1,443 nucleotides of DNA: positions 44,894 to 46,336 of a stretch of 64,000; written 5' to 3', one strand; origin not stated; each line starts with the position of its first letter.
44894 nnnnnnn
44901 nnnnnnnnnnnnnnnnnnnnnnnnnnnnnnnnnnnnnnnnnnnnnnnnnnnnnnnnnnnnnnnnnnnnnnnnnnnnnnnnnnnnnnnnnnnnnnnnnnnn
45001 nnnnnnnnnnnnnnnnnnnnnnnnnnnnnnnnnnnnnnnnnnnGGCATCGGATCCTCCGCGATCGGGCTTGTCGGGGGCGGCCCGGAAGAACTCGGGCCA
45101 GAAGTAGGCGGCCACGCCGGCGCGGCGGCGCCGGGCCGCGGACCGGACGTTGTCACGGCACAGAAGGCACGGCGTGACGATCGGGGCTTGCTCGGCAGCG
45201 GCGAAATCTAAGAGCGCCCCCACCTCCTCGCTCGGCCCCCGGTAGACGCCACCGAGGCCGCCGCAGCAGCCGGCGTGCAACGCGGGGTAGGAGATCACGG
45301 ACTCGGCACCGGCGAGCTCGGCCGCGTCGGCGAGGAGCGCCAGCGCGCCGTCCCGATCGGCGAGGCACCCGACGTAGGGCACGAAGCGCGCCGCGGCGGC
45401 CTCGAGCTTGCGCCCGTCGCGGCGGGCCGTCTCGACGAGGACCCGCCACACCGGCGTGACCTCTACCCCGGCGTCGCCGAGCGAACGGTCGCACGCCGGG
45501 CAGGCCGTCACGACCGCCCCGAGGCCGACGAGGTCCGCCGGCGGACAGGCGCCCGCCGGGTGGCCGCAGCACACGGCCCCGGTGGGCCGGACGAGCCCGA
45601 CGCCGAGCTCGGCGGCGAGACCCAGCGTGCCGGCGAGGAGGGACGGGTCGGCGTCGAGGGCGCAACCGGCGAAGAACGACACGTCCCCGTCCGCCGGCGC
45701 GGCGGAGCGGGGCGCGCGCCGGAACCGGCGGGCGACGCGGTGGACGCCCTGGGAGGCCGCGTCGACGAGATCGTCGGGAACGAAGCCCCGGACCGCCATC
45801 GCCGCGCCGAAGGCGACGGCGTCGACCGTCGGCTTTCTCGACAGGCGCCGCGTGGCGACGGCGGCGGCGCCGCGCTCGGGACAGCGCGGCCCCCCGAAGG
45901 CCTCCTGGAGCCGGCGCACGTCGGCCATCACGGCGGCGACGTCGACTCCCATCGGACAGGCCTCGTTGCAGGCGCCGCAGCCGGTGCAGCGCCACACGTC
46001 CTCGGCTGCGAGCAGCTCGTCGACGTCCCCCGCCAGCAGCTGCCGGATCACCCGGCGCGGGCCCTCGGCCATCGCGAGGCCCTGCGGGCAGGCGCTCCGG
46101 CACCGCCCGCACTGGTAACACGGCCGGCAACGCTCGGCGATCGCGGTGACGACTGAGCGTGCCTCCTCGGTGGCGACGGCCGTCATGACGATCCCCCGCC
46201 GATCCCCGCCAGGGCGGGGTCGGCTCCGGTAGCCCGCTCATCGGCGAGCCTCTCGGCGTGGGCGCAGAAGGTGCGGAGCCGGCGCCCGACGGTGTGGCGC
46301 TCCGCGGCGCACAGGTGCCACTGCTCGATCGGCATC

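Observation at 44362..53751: Seven-gene duplicated HdrA/HdrB/HdrC/MvhD operon with no visible hydrogenase, Fdh, Qmo/Dsr or lipoate partner, next to cydABDC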

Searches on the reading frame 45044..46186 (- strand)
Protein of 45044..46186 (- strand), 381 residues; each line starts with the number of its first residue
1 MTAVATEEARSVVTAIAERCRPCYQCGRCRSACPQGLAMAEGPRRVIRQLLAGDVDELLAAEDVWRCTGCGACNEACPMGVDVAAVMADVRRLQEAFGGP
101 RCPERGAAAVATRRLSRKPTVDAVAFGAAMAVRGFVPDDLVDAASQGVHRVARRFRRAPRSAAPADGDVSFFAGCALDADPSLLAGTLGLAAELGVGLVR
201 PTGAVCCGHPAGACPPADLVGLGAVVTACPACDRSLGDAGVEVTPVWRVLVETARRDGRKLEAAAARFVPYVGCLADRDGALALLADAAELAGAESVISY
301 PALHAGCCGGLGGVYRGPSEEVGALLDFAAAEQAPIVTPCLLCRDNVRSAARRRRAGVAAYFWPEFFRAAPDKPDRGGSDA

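Call 6: search_protein_families(library=pfam, proteins=[window:45044-46186:-], max_evalue=0.01)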
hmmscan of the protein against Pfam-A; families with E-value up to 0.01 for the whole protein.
window:45044-46186:- (381 aa): 11 families
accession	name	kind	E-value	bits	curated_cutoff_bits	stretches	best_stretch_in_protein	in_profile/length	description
PF13534.11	Fer4_17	-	2.8e-12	47.4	22.2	1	23-82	2-61/61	4Fe-4S dicluster domain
PF13183.11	Fer4_8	-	9.2e-11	42.6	27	1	21-81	3-68/68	4Fe-4S dicluster domain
PF13187.11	Fer4_9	-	1.8e-10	41.1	27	1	23-80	2-50/52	4Fe-4S dicluster domain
PF13237.11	Fer4_10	-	2.5e-08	34.1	25.5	1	22-78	8-53/53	4Fe-4S dicluster domain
PF12838.12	Fer4_7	-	1.4e-07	32.2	27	1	23-81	2-52/52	4Fe-4S dicluster domain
PF13484.11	Fer4_16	-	6.6e-06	27.2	30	1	23-79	2-65/66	4Fe-4S double cluster binding domain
PF02754.22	CCG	-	1.5e-05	25.5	20.6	0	271-344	4-81/85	Cysteine-rich domain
PF25160.1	LdpA_Fe-S-bd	-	0.00046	20.4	27.6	1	21-37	26-42/49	LdpA Fe-S cluster-binding domain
PF12797.12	Fer4_2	-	0.00051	20.3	24.5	1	63-78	6-21/22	4Fe-4S binding domain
PF13370.11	Fer4_13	-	0.0018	19.4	24.5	0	23-44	6-27/58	4Fe-4S single cluster domain of Ferredoxin I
PF00037.32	Fer4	-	0.0039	17.4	21.1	1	66-80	7-21/24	4Fe-4S binding domain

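Call 7: search_protein_families(library=ncbifam, proteins=[window:45044-46186:-], max_evalue=0.001)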
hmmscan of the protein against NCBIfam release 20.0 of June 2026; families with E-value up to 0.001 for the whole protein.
window:45044-46186:- (381 aa): 19 families
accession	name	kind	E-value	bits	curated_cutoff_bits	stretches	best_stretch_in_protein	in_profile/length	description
TIGR03290.1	CoB_CoM_SS_C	equivalog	7.3e-16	58.4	160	1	22-93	3-74/144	CoB--CoM heterodisulfide reductase subunit C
NF041890.1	hdrC_Methbact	equivalog_domain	7.7e-12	45.2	270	1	22-87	30-94/192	ferredoxin:CoB-CoM heterodisulfide reductase subunit HdrC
NF038018.1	qmoC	equivalog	1.5e-10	41.1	300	1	11-93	8-90/360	quinone-interacting membrane-bound oxidoreductase complex subunit QmoC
NF008434.0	PRK11274.1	equivalog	1.5e-10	40.6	333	1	20-208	22-210/409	glycolate oxidase subunit GlcF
NF045663.1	diclust_near_Sec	equivalog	3e-10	38.8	530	1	14-92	300-380/759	pyridine nucleotide-disulfide oxidoreductase/dicluster-binding protein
NF004898.0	PRK06259.1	equivalog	3.5e-09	35.8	385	1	18-210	131-306/488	fumarate reductase (CoM/CoB) subunit TfrB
NF008369.0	PRK11168.1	equivalog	6.9e-09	35.1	278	1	23-211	13-211/401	anaerobic glycerol-3-phosphate dehydrogenase subunit C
NF041779.1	hetero_SS_HdrC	equivalog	1.5e-08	34.4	350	1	10-87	20-96/198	ferredoxin:CoB-CoM heterodisulfide reductase subunit HdrC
TIGR00314.1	cdhA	equivalog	6.4e-08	30.9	781.3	1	13-90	391-462/784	CO dehydrogenase/acetyl-CoA synthase complex subunit alpha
NF045670.1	quin_L_LdhH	equivalog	1.9e-07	29.8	800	1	60-212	348-513/706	L-lactate dehydrogenase (quinone) large subunit LdhH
NF004616.0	PRK05950.1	subfamily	3.7e-06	26.3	228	1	21-92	147-231/238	succinate dehydrogenase iron-sulfur subunit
TIGR01945.1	rnfC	subfamily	1.1e-05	24.2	245.95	1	18-83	360-420/435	RnfABCDGE type electron transport complex subunit C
TIGR00384.1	dhsB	subfamily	3.2e-05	23.5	88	1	19-88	138-219/222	succinate dehydrogenase and fumarate reductase iron-sulfur protein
TIGR04105.1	FeFe_hydrog_B1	subfamily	9.9e-05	21.2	450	1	21-81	142-204/462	monomeric [FeFe] hydrogenase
NF045796.1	DsrK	equivalog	0.00013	20.7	400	0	64-98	117-151/453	sulfate reduction electron transfer complex DsrMKJOP subunit DsrK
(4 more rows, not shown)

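Call 40: search_solved_structures(query=window:45044-46186:-, max_evalue=0.001, show_alignments=2)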
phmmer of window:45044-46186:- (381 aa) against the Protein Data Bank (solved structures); distinct sequences matched with E-value up to 0.001: 7.
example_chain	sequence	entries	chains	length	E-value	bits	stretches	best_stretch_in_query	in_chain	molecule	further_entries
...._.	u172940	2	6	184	9.4e-18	67.9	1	20-112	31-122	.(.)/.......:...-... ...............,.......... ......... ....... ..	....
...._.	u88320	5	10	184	3.5e-16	62.7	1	18-98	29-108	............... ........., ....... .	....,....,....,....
8rvv_C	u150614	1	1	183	1.9e-12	50.4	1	12-106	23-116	H(2):CoB-CoM heterodisulfide,ferredoxin reductase subunit C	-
8rvu_c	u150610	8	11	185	2e-12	50.4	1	12-106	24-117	H(2):CoB-CoM heterodisulfide,ferredoxin reductase subunit C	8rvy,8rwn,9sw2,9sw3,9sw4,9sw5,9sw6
7bkb_C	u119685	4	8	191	1.7e-09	40.7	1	20-93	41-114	CoB--CoM heterodisulfide reductase subunit C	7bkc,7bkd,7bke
2fug_9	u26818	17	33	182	0.00022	23.9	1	10-85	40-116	NADH-quinone oxidoreductase chain 9 | NADH-QUINONE OXIDOREDUCTASE SUBUNIT 9 | NADH-quinone oxidoreductase subunit I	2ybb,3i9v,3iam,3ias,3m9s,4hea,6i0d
7bkb_K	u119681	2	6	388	0.00032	23.4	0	38-92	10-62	Formylmethanofuran dehydrogenase, subunit F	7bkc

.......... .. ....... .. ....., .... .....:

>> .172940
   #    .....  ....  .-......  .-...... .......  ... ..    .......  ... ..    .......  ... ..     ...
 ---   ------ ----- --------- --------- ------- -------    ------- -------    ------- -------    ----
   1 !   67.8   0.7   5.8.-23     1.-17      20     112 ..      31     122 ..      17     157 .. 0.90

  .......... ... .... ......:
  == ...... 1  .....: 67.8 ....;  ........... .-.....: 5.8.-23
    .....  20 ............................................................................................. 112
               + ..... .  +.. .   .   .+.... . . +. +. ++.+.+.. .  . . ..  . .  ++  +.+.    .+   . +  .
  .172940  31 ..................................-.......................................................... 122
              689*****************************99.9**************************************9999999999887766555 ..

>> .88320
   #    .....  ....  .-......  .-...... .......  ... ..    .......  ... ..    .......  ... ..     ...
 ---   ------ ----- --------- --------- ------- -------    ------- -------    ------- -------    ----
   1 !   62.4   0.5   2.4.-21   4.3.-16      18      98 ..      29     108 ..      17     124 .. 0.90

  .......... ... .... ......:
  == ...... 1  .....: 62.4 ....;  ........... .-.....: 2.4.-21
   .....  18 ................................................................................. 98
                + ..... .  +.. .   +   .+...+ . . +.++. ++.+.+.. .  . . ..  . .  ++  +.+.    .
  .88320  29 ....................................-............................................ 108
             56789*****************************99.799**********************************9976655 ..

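Call 66: find_homologous_proteins(query=window:45044-46186:-, max_evalue=1e-10)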
Query window:45044-46186:- (381 aa): 271 proteins with E <= 1e-10 among 8000 candidates; the best 120 are listed.
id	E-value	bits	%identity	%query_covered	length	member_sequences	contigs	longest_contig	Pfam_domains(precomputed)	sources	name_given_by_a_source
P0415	2.3e-243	825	99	100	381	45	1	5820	PF13484.12,PF12838.13,PF13534.12,PF02754.22,PF13237.12,PF13183.12,PF13187.12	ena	-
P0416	7.6e-175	600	74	100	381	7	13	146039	PF12838.13,PF13534.12,PF02754.22,PF13237.12,PF13183.12,PF13187.12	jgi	jgi:Fe-S oxidoreductase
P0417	5.3e-171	587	72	100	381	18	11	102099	PF13534.12,PF13183.12,PF13187.12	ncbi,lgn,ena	-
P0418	8.4e-164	564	71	100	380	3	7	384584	PF12838.13,PF13534.12,PF02754.22,PF13237.12,PF13183.12,PF13187.12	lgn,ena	-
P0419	2.3e-163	562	71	100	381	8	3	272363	PF13534.12,PF13237.12,PF13183.12,PF13187.12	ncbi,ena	-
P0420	7.0e-163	560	70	100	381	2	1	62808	PF13534.12,PF13183.12,PF13187.12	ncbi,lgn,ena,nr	ncbi:MAG TPA: 4Fe-4S dicluster domain-containing protein [Acidimicrobiales bacterium]|nr:4Fe-4S dicl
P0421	4.1e-147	509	71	90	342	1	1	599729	PF02754.22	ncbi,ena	-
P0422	5.8e-145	502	70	90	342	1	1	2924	PF02754.22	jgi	jgi:Fe-S oxidoreductase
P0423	1.0e-131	458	58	96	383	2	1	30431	PF13534.12,PF13183.12,PF13187.12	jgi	jgi:Fe-S oxidoreductase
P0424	3.7e-126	440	57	100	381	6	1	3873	PF13534.12,PF02754.22,PF13183.12,PF13187.12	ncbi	ncbi:MAG: heterodisulfide reductase-related iron-sulfur binding cluster [Gaiellaceae bacterium]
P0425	4.2e-126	439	56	95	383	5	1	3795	PF12838.13,PF13534.12,PF02754.22,PF13183.12,PF13187.12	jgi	jgi:heterodisulfide reductase subunit C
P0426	8.2e-126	438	56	97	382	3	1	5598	PF13534.12,PF02754.22,PF13183.12,PF13187.12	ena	-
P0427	2.2e-125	437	55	97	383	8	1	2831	PF13534.12,PF02754.22,PF13183.12,PF13187.12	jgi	-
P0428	2.8e-125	437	55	97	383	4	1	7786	PF13534.12,PF02754.22,PF13183.12,PF13187.12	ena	-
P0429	3.1e-125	437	59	97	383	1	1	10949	PF13534.12,PF02754.22,PF13183.12,PF13187.12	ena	-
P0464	6.0e-116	406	54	95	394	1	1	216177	PF12838.13,PF13534.12,PF02754.22,PF13237.12,PF13183.12,PF13187.12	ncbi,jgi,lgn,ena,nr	ncbi:MAG TPA: 4Fe-4S dicluster domain-containing protein [Candidatus Binatia bacterium]|nr:4Fe-4S di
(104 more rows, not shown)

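Call 74: predict_structure(alignment_id=A2)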
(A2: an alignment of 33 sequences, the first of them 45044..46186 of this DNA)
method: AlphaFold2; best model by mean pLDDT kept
length: 381 residues; sequences in the alignment: 33
mean_pLDDT: 80.7   pTM: 0.77
mean pLDDT of the five models: 80.7, 80.0, 80.0, 78.9, 76.9
residues with pLDDT >= 90: 124; 70-90: 176; 50-70: 66; < 50: 15
segments of 3 or more residues with pLDDT < 50: 30-32, 34-38, 375-381
pLDDT, mean of each block of 10 residues (from residue 1): 80 93 69 48 81 91 75 78 88 89 80 80 81 82 67 58 69 82 89 89 65 61 83 82 91 94 97 83 94 94 75 69 92 95 88 93 93 55 39
secondary structure, 60 per line:
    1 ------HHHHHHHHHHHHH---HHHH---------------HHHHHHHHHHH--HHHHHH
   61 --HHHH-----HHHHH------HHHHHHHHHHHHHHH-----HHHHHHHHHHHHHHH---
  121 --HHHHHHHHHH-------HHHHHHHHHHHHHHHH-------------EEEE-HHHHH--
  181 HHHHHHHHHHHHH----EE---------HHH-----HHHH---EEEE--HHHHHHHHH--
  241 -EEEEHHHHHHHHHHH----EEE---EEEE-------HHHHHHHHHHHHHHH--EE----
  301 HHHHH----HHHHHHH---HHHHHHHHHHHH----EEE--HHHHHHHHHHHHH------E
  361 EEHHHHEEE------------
elements in order: H7-19 H23-26 H42-52 H55-60 H63-66 H72-76 H83-97 H103-117 H123-132 H140-155 E169-172 H174-178 H181-193 H217-220 E224-227 H230-238 E242-245 H246-256 E261-263 E267-270 H278-292 H301-305 H310-316 H320-331 E336-338 H341-353 E360-362 H363-366 E367-369

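Call 77: fold_search(model_id=the predicted structure, library=pdb)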
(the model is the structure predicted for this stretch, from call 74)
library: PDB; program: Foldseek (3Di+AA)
matches with E <= 10: 312; with E <= 0.001: 5
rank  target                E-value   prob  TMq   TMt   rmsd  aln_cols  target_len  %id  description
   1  9ojn                  1.2e-06  1.00  0.55  0.31   8.8       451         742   17  Structure of Mycobacterium smegmatis EtfD (released 2025-05-21)
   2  9a6l_A                1.5e-05  1.00  0.40  0.61   4.5       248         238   16  Integrative model of LUTA-LUTB by crosslinking MS and deep learning (released 2024-09-18)
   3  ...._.                2.8e-04  1.00  0.22  0.42   5.3       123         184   28  Heterodisulfide reductase / [NiFe]-hydrogenase complex from Methanothermococcus thermolithotrophicus at 2.3 A resoluti (released 2017-08-30)
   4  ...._I                8.5e-04  1.00  0.23  0.44   5.1       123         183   28  Heterodisulfide reductase / [NiFe]-hydrogenase complex from Methanothermococcus thermolithotrophicus soaked with heter (released 2017-08-30)
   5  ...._I                9.0e-04  1.00  0.23  0.47   4.7       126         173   27  Heterodisulfide reductase / [NiFe]-hydrogenase complex from Methanothermococcus thermolithotrophicus at 2.3 A resoluti (released 2017-08-30)
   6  7bkb_C                4.4e-03  1.00  0.24  0.45   6.6       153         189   20  Formate dehydrogenase - heterodisulfide reductase - formylmethanofuran dehydrogenase complex from Methanospirillum hun (released 2021-09-29)
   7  8rvu_c                1.2e-02  1.00  0.24  0.47   3.4       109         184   27  CryoEM structure of the Elp-Hdr complex of Methanothermobacter marburgensis state 2 (composite structure) (released 2025-05-14)
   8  8rvu_C                1.6e-02  1.00  0.26  0.50   7.3       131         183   26  CryoEM structure of the Elp-Hdr complex of Methanothermobacter marburgensis state 2 (composite structure) (released 2025-05-14)
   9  8rwn_C                2.3e-02  1.00  0.24  0.46   3.8       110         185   26  CryoEM structure of the Hdr(ABC)2 subunits of the Elp-Hdr complex of Methanothermobacter marburgensis (released 2025-05-14)
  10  5hj7_B                4.3e-02  0.75  0.24  0.32   8.7       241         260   18  Glutamate Racemase Mycobacterium tuberculosis (MurI) with bound D-glutamate, 2.3 Angstrom resolution, X-ray diffractio (released 2016-05-25)
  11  1ba2_A                4.3e-02  0.54  0.17  0.22  11.3       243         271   12  D67R MUTANT OF D-RIBOSE-BINDING PROTEIN FROM ESCHERICHIA COLI (released 1998-07-15)
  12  1efa_A                5.3e-02  0.28  0.18  0.19  18.3       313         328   12  CRYSTAL STRUCTURE OF THE LAC REPRESSOR DIMER BOUND TO OPERATOR AND THE ANTI-INDUCER ONPF (released 2000-03-06)
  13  5dkv_C                7.3e-02  0.63  0.22  0.26  10.6       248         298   11  Crystal Structure of an ABC transporter Solute Binding Protein from Agrobacterium vitis(Avis_5339, TARGET EFI-511225)  (released 2015-09-30)
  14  4ry0                  7.3e-02  0.51  0.20  0.24  10.9       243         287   12  Crystal structure of ribose transporter solute binding protein RHE_PF00037 from Rhizobium etli CFN 42, TARGET EFI-511357 (released 2014-12-24)
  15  5ijw_A                8.1e-02  0.69  0.24  0.31   8.8       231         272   19  Glutamate Racemase (MurI) from Mycobacterium smegmatis with bound D-glutamate, 1.8 Angstrom resolution, X-ray diffract (released 2016-05-25)
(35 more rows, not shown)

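Call 82: find_encoding_contigs(protein=P0464, flank=10000, max_places=1)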
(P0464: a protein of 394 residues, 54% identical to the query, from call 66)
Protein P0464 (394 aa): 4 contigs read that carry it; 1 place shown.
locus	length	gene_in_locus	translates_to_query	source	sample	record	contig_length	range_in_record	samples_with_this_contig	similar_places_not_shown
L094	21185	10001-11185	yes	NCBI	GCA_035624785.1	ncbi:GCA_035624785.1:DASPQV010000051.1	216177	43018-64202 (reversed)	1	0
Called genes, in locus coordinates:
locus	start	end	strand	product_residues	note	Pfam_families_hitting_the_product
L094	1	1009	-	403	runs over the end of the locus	PF01979:Amidohydro_1, PF07969:Amidohydro_3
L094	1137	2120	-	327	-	PF00126:HTH_1, PF03466:LysR_substrate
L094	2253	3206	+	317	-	PF02754:CCG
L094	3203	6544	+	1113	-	PF01266:DAO (weak), PF12831:FAD_oxidored (weak), PF13450:NAD_binding_8, PF14691:Fer4_20, PF07992:Pyr_redox_2, PF14697:Fer4_21, PF12838:Fer4_7, PF13187:Fer4_9, +14 more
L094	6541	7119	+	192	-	PF02662:FlpD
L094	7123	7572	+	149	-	PF12838:Fer4_7 (weak), PF00037:Fer4, PF13484:Fer4_16 (weak), PF13187:Fer4_9 (weak), PF12838:Fer4_7, PF00037:Fer4, PF12797:Fer4_2 (weak), PF12837:Fer4_6 (weak), +7 more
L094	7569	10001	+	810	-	PF07992:Pyr_redox_2 (weak), PF01134:GIDA (weak), PF01266:DAO, PF12831:FAD_oxidored, PF13450:NAD_binding_8, PF00037:Fer4, PF12838:Fer4_7, PF02662:FlpD, +12 more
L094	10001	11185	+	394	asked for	PF12838:Fer4_7 (weak), PF13183:Fer4_8, PF13187:Fer4_9, PF13237:Fer4_10 (faint), PF13534:Fer4_17, PF02754:CCG (faint)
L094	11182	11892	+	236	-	PF12838:Fer4_7 (weak), PF13183:Fer4_8, PF13187:Fer4_9, PF13534:Fer4_17 (weak)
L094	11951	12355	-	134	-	PF01022:HTH_5, PF12840:HTH_20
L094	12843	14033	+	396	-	-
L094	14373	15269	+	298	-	PF01734:Patatin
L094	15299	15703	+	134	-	PF11528:DUF3224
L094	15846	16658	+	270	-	PF00561:Abhydrolase_1, PF12697:Abhydrolase_6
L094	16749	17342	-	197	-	-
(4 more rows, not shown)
